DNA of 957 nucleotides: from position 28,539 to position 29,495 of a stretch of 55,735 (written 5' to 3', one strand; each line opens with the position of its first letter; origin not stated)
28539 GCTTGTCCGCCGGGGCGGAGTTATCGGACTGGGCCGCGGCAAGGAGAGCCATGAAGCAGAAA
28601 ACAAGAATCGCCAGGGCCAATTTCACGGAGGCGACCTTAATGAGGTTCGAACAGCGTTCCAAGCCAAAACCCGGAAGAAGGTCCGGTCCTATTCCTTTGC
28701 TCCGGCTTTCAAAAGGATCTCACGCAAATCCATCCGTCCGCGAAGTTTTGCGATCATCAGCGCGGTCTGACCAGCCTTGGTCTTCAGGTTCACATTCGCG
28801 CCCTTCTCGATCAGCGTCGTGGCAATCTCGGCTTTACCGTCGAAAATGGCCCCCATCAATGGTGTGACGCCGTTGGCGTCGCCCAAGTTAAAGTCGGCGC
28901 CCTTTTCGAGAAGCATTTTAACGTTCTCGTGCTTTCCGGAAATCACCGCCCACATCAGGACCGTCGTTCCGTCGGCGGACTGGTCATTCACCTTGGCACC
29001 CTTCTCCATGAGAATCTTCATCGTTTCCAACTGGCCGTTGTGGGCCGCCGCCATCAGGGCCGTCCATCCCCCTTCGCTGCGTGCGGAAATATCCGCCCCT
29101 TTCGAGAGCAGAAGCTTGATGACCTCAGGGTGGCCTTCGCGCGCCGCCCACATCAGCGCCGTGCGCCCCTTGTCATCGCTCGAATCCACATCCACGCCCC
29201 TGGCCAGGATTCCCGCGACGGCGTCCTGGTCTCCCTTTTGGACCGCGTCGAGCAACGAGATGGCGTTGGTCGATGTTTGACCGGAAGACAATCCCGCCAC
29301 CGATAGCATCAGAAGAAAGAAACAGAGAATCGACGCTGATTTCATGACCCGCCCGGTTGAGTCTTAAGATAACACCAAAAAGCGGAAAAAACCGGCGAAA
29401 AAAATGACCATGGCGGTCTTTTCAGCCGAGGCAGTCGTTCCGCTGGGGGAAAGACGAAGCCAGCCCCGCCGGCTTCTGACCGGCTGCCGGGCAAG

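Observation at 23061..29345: Tandem array of modular envelope proteins: conserved N-domain and 3-TM C-anchor around a swappable middle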

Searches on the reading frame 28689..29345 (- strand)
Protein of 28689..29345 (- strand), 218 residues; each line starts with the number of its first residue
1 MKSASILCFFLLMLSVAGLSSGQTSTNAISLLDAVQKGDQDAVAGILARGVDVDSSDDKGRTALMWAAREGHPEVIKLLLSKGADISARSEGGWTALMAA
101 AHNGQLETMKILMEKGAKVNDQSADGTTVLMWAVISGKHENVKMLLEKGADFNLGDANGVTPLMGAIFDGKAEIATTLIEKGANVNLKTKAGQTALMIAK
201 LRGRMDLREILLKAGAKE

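Call 3: search_protein_families(library=pfam, proteins=[window:28689-29345:-], max_evalue=1)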
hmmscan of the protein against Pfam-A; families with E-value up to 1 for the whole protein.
window:28689-29345:- (218 aa): 10 families
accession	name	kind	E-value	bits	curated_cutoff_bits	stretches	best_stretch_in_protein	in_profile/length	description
PF12796.13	Ank_2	-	5.6e-68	226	27.3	4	31-122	1-89/90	Ankyrin repeats (3 copies)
PF00023.36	Ank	-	8.8e-40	132.9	21.1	4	60-89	2-31/33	Ankyrin repeat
PF13637.12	Ank_4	-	2.4e-38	129.7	22.7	5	64-112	1-49/50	Ankyrin repeats (many copies)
PF13606.12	Ank_3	-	1.3e-26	89.7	22.3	3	60-87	2-29/30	Ankyrin repeat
PF13857.12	Ank_5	-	6.3e-24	84.2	27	5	47-97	2-53/56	Ankyrin repeats (many copies)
PF24521.3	Ank_KRIT1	-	7.5e-12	45.6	80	2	29-114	20-106/149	KRIT1 ankyrin-repeats domain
PF23745.1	ANK_LRRK2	-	6.6e-08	32.9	27.5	2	166-218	38-90/130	LRRK2 ANK repeat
PF02887.21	PK_C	-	0.21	12.1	28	0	188-205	22-39/114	Pyruvate kinase, alpha/beta domain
PF02255.21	PTS_IIA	-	0.31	11.6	27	0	97-151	20-74/94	PTS system, Lactose/Cellobiose specific IIA subunit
PF22132.1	TilS-like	-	0.37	10.7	30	0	138-157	35-54/66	TilS-like substrate binding domain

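Call 6: search_protein_families(library=ncbifam, proteins=[window:28689-29345:-], max_evalue=1)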
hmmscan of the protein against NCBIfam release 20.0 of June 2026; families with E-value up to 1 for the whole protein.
window:28689-29345:- (218 aa): 13 families
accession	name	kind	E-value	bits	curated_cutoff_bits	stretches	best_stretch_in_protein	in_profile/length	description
NF043023.1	T4SS_AnkH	equivalog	1.7e-35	122.7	600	3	104-217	10-123/467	Dot/Icm T4SS effector AnkH/LegA3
NF041931.2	MzaA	equivalog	6.5e-31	107.9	800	2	34-121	9-96/726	MZA anti-phage system associated sigma-70 family RNA polymerase sigma factor MzaA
NF043029.1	T4SS_AnkY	equivalog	2e-24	86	600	3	94-164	459-529/543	Dot/Icm T4SS effector AnkY/LegA9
NF043022.1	T4SS_AnkG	equivalog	7.6e-19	67.8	500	2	96-200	333-444/455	Dot/Icm T4SS effector AnkG/AnkZ/LegA7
NF043021.1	T4SS_AnkF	equivalog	2.1e-17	62.7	1000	3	28-91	586-650/917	Dot/Icm T4SS effector AnkF/LegA14/Ceg31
NF043024.1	T4SS_AnkI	equivalog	6.5e-15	54.8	550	3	94-123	242-271/439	Dot/Icm T4SS effector AnkI/LegAS4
NF043028.1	T4SS_AnkX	equivalog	2.1e-14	52.7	1400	2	24-134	579-693/938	Dot/Icm T4SS effector AnkN/AnkX/LegA8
TIGR00870.1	trp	subfamily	3.6e-14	51.8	498.75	3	57-92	128-163/747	transient-receptor-potential calcium channel protein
NF043027.1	T4SS_AnkQ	equivalog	4.2e-09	35.6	700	2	23-111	323-415/496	Dot/Icm T4SS effector AnkQ/LegA10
NF043019.1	T4SS_AnkC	equivalog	1.1e-06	27.7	450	2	112-216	113-225/459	Dot/Icm T4SS effector AnkC/LegA12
NF007214.0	PRK09636.1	subfamily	0.00092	18.5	271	1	27-82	176-230/293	RNA polymerase sigma factor SigJ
NF043020.1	T4SS_AnkD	equivalog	0.016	14.1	500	0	87-125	75-113/426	Dot/Icm T4SS effector AnkD/LegA15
TIGR00823.1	EIIA-LAC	subfamily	0.27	11.5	136.95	0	20-83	13-76/99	lactose-specific PTS transporter subunit IIA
